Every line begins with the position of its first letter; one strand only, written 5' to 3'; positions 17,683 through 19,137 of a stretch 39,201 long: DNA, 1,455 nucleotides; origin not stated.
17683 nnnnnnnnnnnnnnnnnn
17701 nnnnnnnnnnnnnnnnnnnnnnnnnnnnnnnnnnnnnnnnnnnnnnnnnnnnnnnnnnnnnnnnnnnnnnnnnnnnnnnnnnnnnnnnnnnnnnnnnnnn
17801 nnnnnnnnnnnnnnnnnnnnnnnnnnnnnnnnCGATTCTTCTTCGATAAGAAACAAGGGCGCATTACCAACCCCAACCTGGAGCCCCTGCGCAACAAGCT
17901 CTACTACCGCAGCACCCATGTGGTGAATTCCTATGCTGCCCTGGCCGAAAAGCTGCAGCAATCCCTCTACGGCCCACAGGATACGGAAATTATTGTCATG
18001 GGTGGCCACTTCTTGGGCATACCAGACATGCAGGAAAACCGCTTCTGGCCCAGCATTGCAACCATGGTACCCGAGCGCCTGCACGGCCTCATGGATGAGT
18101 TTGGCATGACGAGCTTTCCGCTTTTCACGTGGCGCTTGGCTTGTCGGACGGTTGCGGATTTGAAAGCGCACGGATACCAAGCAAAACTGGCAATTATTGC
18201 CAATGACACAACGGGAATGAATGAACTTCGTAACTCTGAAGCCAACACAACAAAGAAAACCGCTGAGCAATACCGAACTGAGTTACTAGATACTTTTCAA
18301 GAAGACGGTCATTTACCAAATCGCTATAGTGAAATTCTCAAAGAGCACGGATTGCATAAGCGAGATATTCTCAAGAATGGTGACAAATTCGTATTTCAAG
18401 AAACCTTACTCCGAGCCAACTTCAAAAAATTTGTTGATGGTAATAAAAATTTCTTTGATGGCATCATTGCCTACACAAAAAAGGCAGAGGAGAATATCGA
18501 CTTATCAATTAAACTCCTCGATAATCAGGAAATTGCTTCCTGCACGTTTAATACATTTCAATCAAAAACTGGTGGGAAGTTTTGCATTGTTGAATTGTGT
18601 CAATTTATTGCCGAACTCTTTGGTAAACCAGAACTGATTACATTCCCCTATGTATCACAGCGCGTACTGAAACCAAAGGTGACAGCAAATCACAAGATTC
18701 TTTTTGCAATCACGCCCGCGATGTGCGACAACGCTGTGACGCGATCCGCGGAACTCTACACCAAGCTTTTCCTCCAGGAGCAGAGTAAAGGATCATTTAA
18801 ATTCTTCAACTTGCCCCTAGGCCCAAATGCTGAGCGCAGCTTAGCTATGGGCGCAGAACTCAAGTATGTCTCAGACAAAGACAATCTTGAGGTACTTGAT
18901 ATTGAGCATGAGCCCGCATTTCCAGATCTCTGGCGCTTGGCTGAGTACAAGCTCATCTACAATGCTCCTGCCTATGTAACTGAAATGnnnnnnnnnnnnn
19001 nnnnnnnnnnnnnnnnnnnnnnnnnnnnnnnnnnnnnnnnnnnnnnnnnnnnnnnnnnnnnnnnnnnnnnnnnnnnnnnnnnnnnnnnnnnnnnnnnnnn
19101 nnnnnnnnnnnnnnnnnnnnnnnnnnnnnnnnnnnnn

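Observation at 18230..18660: A/T-rich ~430-bp in-frame segment inside the unknown central module of the fusion gene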

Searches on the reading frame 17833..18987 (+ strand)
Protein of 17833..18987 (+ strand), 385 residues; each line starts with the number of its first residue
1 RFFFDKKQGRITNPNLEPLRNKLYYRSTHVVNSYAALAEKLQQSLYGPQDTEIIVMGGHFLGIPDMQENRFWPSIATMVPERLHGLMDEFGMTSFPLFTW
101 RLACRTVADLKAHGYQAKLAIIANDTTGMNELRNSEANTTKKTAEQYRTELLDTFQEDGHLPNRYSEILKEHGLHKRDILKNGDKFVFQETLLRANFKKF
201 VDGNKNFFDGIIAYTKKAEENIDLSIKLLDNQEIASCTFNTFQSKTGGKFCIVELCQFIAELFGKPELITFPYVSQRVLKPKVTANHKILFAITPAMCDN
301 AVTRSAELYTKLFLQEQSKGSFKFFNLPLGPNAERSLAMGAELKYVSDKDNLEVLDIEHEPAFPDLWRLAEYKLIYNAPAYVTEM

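Call 8: find_homologous_proteins(query=window:17833-18987:+)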
Query window:17833-18987:+ (385 aa): 7 proteins with E <= 0.001 among 5580 candidates.
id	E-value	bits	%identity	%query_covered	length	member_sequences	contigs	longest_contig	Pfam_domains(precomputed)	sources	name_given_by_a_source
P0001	2.0e-117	410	49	100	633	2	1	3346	PF13847.13,PF13489.13,PF13649.13,PF08241.19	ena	-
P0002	1.0e-112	395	52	89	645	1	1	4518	PF00266.26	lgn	-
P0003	1.6e-111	391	58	80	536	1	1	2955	PF13847.13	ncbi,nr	ncbi:MAG: hypothetical protein NTY61_03980 [Candidatus Parcubacteria bacterium]|nr:hypothetical prot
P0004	2.4e-99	351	47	90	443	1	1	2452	PF00266.26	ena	-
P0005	7.3e-96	339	52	75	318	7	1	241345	-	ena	-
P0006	6.8e-79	284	66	48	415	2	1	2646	PF13847.13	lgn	-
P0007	3.0e-56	209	57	44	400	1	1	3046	PF13847.13,PF13649.13,PF08241.19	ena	-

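Call 11: find_encoding_contigs(protein=P0001, flank=5000)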
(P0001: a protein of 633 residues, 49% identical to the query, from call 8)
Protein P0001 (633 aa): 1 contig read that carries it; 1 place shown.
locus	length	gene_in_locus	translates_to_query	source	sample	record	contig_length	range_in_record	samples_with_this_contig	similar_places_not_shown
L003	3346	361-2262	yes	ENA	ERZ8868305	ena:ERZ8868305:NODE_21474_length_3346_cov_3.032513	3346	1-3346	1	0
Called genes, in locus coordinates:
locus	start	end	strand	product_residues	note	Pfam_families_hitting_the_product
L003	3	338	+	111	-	?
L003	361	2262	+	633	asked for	PF13489:Methyltransf_23 (faint), PF13847:Methyltransf_31, PF08241:Methyltransf_11 (faint), PF13649:Methyltransf_25 (weak)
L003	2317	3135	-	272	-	-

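Call 12: find_encoding_contigs(protein=P0003, flank=5000)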
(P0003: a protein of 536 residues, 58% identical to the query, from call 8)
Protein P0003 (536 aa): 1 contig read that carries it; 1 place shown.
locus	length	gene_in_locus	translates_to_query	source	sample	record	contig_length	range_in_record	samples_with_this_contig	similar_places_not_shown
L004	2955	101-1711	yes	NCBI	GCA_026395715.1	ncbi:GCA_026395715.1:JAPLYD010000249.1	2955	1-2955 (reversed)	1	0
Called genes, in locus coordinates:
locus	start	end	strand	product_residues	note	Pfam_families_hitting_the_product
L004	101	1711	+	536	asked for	PF13847:Methyltransf_31 (weak)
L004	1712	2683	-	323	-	PF13404:HTH_AsnC-type, PF13412:HTH_24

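Call 13: find_encoding_contigs(protein=P0002, flank=5000)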
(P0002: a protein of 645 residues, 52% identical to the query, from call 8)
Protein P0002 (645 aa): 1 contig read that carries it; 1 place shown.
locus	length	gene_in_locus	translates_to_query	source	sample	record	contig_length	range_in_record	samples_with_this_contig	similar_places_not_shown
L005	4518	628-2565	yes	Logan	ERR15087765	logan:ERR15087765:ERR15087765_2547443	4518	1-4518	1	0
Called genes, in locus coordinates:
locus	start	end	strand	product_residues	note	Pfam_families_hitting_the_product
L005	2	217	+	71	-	?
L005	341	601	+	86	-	PF00266:Aminotran_5 (weak)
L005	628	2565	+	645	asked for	PF00266:Aminotran_5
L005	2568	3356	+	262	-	PF13649:Methyltransf_25 (faint), PF13847:Methyltransf_31 (weak)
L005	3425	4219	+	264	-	PF13847:Methyltransf_31, PF13649:Methyltransf_25 (weak)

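Call 14: find_encoding_contigs(protein=P0004, flank=5000)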
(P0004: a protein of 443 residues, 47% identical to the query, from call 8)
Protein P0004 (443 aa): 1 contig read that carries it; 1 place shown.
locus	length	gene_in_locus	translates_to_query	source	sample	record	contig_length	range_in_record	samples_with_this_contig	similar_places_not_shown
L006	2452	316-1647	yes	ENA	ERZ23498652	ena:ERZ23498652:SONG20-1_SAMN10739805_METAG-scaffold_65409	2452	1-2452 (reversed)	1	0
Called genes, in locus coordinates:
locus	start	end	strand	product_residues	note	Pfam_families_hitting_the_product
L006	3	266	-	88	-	?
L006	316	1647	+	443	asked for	PF00266:Aminotran_5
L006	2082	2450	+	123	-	?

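Call 15: find_encoding_contigs(protein=P0005, flank=10000)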
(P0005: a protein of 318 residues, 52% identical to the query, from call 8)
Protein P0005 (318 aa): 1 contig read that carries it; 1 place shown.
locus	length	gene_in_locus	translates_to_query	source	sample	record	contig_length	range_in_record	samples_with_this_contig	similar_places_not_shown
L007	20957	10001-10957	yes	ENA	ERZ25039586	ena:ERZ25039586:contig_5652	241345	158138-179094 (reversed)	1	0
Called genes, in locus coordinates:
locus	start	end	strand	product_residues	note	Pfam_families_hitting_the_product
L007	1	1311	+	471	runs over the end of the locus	PF00202:Aminotran_3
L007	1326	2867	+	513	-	PF00120:Gln-synt_C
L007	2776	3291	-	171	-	PF03350:UPF0114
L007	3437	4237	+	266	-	PF06707:DUF1194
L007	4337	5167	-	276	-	PF01694:Rhomboid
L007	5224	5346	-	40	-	-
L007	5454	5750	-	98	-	-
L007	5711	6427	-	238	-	PF00211:Guanylate_cyc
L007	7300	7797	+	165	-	PF04120:Iron_permease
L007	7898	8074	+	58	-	-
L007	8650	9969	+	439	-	PF00155:Aminotran_1_2, PF00266:Aminotran_5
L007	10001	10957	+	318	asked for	-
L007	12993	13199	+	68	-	-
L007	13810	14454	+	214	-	-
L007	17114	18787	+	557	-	PF19425:Csd3_N2 (weak), PF01551:Peptidase_M23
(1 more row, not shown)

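Call 16: find_encoding_contigs(protein=P0006, flank=5000)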
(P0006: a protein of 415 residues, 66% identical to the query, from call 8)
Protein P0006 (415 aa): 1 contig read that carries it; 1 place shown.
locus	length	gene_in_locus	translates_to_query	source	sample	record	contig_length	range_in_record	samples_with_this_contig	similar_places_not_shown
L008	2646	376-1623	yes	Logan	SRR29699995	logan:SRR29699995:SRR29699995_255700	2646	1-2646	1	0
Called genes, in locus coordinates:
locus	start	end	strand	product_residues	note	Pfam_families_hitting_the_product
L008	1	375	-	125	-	?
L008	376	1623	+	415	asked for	PF13847:Methyltransf_31 (weak)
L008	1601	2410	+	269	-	PF13489:Methyltransf_23 (faint), PF13847:Methyltransf_31, PF08241:Methyltransf_11 (weak), PF13649:Methyltransf_25 (faint)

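Call 17: find_encoding_contigs(protein=P0007, flank=5000)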
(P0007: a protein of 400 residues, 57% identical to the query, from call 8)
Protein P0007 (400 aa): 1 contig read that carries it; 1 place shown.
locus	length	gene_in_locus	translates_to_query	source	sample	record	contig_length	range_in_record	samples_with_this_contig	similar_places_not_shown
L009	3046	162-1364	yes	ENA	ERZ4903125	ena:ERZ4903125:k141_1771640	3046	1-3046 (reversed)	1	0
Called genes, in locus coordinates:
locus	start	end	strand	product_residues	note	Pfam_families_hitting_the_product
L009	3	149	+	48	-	?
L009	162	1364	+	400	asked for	PF08241:Methyltransf_11 (faint), PF13649:Methyltransf_25 (weak), PF13847:Methyltransf_31 (weak)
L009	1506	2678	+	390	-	-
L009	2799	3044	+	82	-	?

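Call 23: find_related_loci(query=A2, collection=genome_contigs, flank=6000)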
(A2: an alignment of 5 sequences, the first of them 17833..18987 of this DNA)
Query A2 (385 aa) in genome_contigs; peptide patterns used: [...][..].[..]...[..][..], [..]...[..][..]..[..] (x = any residue, [..] = any of these).
94 stretches matched a pattern; 26 encode a relative of the query (tblastn E <= 1e-3); 26 distinct loci.
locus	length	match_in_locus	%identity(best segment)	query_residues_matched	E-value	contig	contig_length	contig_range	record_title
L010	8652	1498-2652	70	1-385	0e+0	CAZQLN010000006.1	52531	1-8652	MAG TPA_asm: uncultured Bdellovibrionales bacterium isolate SRP342105_co1_403 genome assembly, contig: NODE_789_length_5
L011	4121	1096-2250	68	1-385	0e+0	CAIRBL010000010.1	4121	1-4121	uncultured bacterium isolate LaPlata-b_bin-0293 genome assembly, contig: bin-0293:010/105, whole genome shotgun sequence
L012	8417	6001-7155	66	1-385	0e+0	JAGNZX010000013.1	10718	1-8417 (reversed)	MAG: Candidatus Paceibacterota bacterium isolate Go_Eff_bin_87 Go_Eff_14365_length_10718_cov_6.796997, whole genome shot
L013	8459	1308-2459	63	1-385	8e-178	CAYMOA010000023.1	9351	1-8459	MAG TPA_asm: uncultured Candidatus Saccharibacteria bacterium isolate SRP285395_co2_98 genome assembly, contig: NODE_115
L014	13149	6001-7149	64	2-385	5e-172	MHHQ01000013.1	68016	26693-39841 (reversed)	MAG: Candidatus Andersenbacteria bacterium RIFCSPHIGHO2_02_FULL_46_16 rifcsphigho2_02_scaffold_2752, whole genome shotgu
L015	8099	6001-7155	61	1-385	2e-170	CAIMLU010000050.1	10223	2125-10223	uncultured bacterium isolate Loclat_bin-20597 genome assembly, contig: bin-20597:50/66, whole genome shotgun sequence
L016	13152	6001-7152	67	1-385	0e+0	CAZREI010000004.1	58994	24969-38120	MAG TPA_asm: uncultured Candidatus Saccharibacteria bacterium isolate SRP193066_co2_68 genome assembly, contig: NODE_175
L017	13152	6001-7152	59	1-385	3e-162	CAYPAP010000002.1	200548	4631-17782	MAG TPA_asm: uncultured Gammaproteobacteria bacterium isolate SRP241326_co2_355 genome assembly, contig: NODE_73_length_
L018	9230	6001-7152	60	1-385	5e-162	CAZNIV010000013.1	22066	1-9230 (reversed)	MAG TPA_asm: uncultured Gammaproteobacteria bacterium isolate SRP142039_co1_2 genome assembly, contig: NODE_1657_length_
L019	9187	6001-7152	57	1-385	2e-155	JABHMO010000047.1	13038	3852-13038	MAG: Candidatus Falkowbacteria bacterium isolate SI037S2_bin7 k141_1351995, whole genome shotgun sequence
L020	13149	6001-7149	58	1-385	1e-151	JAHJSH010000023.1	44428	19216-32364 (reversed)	MAG: Nanoarchaeota archaeon isolate OS_PC_MetaG.mb.194 OS_PC_MetaG.mb.194_k141_510999, whole genome shotgun sequence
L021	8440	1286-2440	54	1-385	1e-146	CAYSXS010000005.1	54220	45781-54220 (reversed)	MAG TPA_asm: uncultured Gammaproteobacteria bacterium isolate SRP104257_co1_382 genome assembly, contig: NODE_123_length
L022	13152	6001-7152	54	1-385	7e-145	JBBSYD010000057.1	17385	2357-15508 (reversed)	MAG: Nanoarchaeota archaeon isolate H43-bin227_1 H43_bin227_1_000000000057, whole genome shotgun sequence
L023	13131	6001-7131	54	1-377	4e-144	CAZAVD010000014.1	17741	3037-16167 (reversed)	MAG TPA_asm: uncultured Gammaproteobacteria bacterium isolate SRP200020_co1_195 genome assembly, contig: NODE_4222_lengt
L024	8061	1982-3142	55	1-385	3e-144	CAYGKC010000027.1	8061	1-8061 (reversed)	MAG TPA_asm: uncultured Gammaproteobacteria bacterium isolate ERP113451_co4_284 genome assembly, contig: NODE_6459_lengt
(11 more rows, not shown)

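Call 28: search_protein_representatives(alignment_id=A2)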
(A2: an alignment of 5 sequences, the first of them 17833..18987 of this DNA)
Query: 5 sequences, 477 profile positions. Proteins with E-value up to 0.001 (for the whole library): 2865; up to 1e-10: 99; up to 1e-30: 16. The best 150 are listed.
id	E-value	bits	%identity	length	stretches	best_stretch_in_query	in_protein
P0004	8.3e-237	802.9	-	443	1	1-441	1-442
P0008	2.4e-213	725.6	-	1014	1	5-476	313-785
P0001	2.2e-204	696.1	-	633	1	76-477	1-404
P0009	5.5e-176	602.4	-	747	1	3-440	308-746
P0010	4.2e-155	533.5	-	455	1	2-438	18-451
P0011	3.0e-142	491.1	-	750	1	3-440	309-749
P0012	2.7e-114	398.9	-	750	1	5-428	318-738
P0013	1.1e-109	383.8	-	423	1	3-306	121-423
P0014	4.1e-77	276.4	-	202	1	140-337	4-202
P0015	8.3e-58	212.7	-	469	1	3-166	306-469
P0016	1.3e-54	202.2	-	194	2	330-444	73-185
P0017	1.9e-49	185.1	-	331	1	126-412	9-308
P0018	5.3e-48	180.4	-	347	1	144-422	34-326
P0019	5.4e-47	177.0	-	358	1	132-419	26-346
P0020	1.1e-46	176.1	-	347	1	131-426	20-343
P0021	4.3e-37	144.4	-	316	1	150-427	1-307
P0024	7.0e-22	94.2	-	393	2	138-310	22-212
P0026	1.4e-20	90.0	-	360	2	133-276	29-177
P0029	4.3e-18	81.7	-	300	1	145-409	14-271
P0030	3.4e-16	75.5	-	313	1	125-309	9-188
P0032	3.1e-14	69.0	-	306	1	147-422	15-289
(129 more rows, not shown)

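Call 29: search_protein_families(library=pfam, proteins=[P0017, P0018, P0019, P0020, P0021, P0024, P0026, P0029, P0030, P0032], max_evalue=1)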
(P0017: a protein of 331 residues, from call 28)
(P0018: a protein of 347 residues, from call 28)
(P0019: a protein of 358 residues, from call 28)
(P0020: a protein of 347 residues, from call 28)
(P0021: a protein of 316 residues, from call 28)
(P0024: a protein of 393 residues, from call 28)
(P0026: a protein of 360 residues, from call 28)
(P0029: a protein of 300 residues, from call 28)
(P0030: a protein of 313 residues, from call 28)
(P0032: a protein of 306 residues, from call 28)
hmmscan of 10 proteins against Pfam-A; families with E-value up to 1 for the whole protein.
P0017 (331 aa): 0 families

P0018 (347 aa): 0 families

P0019 (358 aa): 2 families
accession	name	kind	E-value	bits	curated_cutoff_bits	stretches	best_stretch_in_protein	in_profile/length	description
PF11698.14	V-ATPase_H_C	-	0.07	13.7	27.2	1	79-140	33-94/117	V-ATPase subunit H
PF13612.12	DDE_Tnp_1_3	-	0.11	12.9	27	1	105-193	47-134/155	Transposase DDE domain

P0020 (347 aa): 1 family
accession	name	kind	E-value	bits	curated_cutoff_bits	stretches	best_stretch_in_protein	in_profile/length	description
PF15823.10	UPF0524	-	0.046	13.5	27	1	155-252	109-198/239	UPF0524 of C3orf70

P0021 (316 aa): 2 families
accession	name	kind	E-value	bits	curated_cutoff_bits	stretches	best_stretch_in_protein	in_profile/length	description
PF23288.1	KOW6_SPT5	-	0.012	16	27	1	209-230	16-37/55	Transcription elongation factor SPT5, sixth KOW domain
PF22762.1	NrS1-pol-like_tail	-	0.075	13.6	27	1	86-151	27-84/100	NrS-1 polymerase-like, tail domain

P0024 (393 aa): 1 family
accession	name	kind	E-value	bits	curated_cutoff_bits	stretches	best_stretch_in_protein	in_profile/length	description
PF25238.1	OGFOD2-like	-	0.047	14.2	31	1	105-172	27-96/123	OGFOD2-like domain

P0026 (360 aa): 0 families

P0029 (300 aa): 0 families

P0030 (313 aa): 0 families

P0032 (306 aa): 1 family
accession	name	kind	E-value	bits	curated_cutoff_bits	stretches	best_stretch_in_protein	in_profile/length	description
PF24195.1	DUF7420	-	0.31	11.6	27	1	43-81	23-61/124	Family of unknown function (DUF7420)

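Call 30: search_solved_structures(query=window:17833-18987:+, max_evalue=10)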
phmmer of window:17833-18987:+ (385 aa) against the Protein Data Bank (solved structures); distinct sequences matched with E-value up to 10: 2.
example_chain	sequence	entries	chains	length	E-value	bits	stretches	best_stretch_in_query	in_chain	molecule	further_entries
2kzb_A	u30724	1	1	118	0.091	15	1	19-78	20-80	Autophagy-related protein 19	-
6jil_A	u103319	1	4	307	0.68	12.1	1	92-214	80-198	Cycloserine biosynthesis protein DcsG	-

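Call 33: find_related_loci(query=A2, collection=metagenome_contigs, flank=4000)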
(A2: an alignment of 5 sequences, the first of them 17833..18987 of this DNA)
Query A2 (385 aa) in metagenome_contigs; peptide patterns used: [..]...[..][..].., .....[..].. (x = any residue, [..] = any of these).
223 stretches matched a pattern; 47 encode a relative of the query (tblastn E <= 1e-3); 46 distinct loci.
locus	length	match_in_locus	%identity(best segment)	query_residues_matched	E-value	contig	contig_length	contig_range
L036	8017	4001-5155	66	1-385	0e+0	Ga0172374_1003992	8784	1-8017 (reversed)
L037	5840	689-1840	66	1-385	0e+0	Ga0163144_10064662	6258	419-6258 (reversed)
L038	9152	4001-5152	65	1-385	0e+0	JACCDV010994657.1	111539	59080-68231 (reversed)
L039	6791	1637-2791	63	1-385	8e-174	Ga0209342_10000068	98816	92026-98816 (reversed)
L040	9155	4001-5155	63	1-385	1e-173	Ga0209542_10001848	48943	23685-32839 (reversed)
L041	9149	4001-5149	64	2-385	5e-172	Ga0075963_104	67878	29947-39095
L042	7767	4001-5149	64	2-385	5e-172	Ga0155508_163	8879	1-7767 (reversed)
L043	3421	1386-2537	62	1-385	3e-176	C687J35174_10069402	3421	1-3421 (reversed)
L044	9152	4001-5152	67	1-385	0e+0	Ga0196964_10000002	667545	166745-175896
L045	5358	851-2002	60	1-385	6e-167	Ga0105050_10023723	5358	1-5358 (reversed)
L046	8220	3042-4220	57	1-385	5e-163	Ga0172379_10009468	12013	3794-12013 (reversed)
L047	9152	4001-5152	59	1-385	3e-162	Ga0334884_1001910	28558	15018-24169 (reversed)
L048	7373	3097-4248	59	1-385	1e-162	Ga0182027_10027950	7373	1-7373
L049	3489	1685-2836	58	1-385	7e-167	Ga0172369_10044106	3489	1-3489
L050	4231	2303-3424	59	11-385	1e-160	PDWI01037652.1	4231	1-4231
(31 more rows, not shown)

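Call 46: predict_structure(alignment_id=A4)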
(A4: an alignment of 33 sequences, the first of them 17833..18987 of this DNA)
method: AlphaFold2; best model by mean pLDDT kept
length: 385 residues; sequences in the alignment: 33
mean_pLDDT: 89.7   pTM: 0.87
mean pLDDT of the five models: 89.7, 88.7, 88.3, 87.5, 87.0
residues with pLDDT >= 90: 305; 70-90: 31; 50-70: 30; < 50: 19
segments of 3 or more residues with pLDDT < 50: 1-4, 352-357, 373-376
pLDDT, mean of each block of 10 residues (from residue 1): 50 89 94 97 94 98 97 97 95 96 99 98 95 96 97 94 98 98 97 98 96 84 90 82 79 98 97 98 97 95 97 96 97 95 93 49 56 50 53
secondary structure, 60 per line:
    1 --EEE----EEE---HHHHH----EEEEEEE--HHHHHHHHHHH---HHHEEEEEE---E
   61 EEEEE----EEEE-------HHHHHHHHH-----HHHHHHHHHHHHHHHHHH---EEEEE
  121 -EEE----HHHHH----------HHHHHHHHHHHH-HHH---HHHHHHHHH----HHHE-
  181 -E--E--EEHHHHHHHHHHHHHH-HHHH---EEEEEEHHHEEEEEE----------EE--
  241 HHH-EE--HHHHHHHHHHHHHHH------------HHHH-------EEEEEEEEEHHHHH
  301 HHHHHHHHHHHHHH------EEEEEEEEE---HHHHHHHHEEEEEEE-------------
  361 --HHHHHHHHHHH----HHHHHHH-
elements in order: E3-5 E10-12 H16-20 E25-31 H34-44 E51-56 E60-65 E70-73 H81-89 H95-112 E116-120 E122-124 H129-133 H144-155 H163-171 H190-203 H205-208 E212-217 E221-226 H249-263 H276-279 E287-295 H296-314 E321-329 H333-340 E341-347 H363-373 H378-384
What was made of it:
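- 17833..18987 (+): Central module (aa 396-780), formerly 'unknown': class I aminoacyl-tRNA-synthetase-like Rossmann (HUP) fold. AlphaFold2 pLDDT 89.7, pTM 0.87 (call 46).
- It is confidently folded (call 46).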

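Call 60: search_solved_structures(query=A3, max_evalue=10, show_alignments=2)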
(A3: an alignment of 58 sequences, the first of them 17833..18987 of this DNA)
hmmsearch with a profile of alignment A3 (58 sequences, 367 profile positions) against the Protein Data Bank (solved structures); distinct sequences matched with E-value up to 10: 2.
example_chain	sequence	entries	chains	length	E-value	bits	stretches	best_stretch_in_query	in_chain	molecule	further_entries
6xaw_A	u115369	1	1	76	0.13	14.3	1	136-199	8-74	Transcriptional regulatory protein SIN3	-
3gvo_A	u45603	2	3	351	0.21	13.6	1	34-110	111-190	Pumilio homolog 2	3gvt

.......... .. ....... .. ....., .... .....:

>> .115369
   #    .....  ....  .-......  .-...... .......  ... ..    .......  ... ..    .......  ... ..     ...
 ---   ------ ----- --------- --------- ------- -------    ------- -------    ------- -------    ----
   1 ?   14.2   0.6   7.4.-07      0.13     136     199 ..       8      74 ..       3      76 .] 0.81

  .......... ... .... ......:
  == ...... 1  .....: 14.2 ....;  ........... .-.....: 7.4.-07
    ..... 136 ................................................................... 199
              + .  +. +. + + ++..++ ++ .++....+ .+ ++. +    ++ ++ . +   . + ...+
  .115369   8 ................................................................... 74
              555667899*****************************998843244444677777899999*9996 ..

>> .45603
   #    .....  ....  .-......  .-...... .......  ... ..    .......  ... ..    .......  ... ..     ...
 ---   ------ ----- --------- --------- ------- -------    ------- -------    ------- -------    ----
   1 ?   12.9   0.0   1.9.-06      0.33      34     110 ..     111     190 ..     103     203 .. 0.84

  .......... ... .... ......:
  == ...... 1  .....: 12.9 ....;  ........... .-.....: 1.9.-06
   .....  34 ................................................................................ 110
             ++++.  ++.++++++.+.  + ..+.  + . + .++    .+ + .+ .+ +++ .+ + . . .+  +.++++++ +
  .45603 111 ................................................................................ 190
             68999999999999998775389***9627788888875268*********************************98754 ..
